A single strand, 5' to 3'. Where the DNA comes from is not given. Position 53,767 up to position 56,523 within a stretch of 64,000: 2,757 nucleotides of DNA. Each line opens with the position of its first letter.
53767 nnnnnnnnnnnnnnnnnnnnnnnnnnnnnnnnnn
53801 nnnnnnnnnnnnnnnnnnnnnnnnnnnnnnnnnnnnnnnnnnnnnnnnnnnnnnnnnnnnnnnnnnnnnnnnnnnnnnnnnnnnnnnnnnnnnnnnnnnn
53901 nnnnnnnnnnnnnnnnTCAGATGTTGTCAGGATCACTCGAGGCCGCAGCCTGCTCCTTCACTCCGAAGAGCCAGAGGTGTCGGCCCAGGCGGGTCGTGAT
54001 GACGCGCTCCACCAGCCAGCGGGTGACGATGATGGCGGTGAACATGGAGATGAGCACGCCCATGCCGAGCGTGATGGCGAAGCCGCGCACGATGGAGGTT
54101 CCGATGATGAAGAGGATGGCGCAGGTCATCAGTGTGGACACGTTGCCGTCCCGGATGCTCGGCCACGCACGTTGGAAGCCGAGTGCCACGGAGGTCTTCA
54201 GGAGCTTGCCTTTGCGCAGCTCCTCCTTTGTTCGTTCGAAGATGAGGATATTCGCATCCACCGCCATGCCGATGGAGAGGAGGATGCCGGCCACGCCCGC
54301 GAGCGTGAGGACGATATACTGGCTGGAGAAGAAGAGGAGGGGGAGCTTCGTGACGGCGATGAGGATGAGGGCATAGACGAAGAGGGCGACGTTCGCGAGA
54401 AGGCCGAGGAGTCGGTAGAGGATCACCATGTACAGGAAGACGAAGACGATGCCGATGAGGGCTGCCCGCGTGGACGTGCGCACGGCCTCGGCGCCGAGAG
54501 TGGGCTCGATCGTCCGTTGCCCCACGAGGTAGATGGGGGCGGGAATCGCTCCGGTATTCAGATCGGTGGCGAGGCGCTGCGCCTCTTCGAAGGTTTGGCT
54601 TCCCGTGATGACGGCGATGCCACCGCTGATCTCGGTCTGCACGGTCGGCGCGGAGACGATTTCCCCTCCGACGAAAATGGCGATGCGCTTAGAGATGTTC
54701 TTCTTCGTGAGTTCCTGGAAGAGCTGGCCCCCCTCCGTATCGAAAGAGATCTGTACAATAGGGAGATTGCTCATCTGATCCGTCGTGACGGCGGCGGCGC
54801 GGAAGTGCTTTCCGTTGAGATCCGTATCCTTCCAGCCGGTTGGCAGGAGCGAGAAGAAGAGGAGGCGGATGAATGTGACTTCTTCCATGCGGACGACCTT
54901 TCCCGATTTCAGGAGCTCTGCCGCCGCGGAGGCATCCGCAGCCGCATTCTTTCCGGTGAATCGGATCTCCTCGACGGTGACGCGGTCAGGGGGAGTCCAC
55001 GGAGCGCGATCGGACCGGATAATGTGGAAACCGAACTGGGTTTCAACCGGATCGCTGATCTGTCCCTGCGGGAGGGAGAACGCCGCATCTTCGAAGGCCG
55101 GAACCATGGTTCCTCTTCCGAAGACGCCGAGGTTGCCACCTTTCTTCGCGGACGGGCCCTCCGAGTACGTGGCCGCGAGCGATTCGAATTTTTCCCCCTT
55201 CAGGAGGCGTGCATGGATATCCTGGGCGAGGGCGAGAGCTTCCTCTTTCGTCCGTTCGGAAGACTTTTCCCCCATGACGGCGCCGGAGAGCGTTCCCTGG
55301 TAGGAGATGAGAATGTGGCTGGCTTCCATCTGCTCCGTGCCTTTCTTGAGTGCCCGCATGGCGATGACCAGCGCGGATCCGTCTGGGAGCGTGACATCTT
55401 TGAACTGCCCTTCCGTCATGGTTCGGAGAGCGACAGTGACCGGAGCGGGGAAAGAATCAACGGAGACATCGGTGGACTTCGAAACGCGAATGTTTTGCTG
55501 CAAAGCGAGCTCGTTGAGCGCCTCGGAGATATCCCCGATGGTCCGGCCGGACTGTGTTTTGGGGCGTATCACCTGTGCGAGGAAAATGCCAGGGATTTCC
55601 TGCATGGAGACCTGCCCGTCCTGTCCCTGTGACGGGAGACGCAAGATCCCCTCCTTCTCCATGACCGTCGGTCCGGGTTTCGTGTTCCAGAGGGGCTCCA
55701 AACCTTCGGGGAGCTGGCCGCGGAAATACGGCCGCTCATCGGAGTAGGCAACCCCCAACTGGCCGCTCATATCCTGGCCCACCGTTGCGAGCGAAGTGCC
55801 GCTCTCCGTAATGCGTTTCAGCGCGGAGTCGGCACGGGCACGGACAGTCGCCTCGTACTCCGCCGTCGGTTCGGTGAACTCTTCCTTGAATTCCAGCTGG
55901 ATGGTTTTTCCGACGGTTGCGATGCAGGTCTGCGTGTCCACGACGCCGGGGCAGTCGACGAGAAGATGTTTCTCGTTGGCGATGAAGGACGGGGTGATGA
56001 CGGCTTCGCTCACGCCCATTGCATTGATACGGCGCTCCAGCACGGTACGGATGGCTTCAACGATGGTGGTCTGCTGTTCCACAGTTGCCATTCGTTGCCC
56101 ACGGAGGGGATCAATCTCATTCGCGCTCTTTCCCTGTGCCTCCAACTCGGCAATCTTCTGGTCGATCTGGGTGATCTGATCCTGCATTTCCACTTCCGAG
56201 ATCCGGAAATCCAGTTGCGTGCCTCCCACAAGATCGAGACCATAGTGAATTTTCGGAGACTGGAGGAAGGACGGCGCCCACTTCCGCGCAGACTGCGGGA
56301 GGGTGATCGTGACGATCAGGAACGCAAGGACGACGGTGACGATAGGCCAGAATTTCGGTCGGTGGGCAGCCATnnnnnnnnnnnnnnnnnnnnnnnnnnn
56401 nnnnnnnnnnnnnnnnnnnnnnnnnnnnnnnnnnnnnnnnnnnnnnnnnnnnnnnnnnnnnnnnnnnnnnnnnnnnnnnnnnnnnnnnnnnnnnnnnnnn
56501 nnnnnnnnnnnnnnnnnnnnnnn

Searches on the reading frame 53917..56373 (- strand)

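Call 54: search_protein_families(library=pfam, proteins=[window:53917-56373:-], max_evalue=0.00001)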
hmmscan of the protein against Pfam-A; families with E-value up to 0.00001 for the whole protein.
window:53917-56373:- (818 aa): 7 families
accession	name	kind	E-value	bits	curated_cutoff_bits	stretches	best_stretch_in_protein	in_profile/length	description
PF13616.12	Rotamase_3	-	5.1e-32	111.3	22.5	1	342-453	9-111/116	PPIC-type PPIASE domain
PF00639.27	Rotamase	-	2.7e-28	99.2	21.7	1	353-454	1-95/97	PPIC-type PPIASE domain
PF22599.2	SecDF_P1_head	-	4.5e-27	94.6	27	1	516-612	18-114/114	SecDF, P1 head subdomain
PF21760.3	SecD_1st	-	1.4e-11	44.1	27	1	106-164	2-57/60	Protein translocase subunit SecDF, P1 domain, N-terminal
PF02355.23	SecD_SecF_C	-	3.3e-11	43.4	20.5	1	620-787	19-182/189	Protein export membrane protein SecD/SecF, C-terminal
PF13145.12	Rotamase_2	-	1.2e-09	39.4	27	1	383-471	35-120/121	PPIC-type PPIASE domain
PF03176.21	MMPL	-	1e-06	28.4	20.5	1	596-781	108-292/333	MMPL family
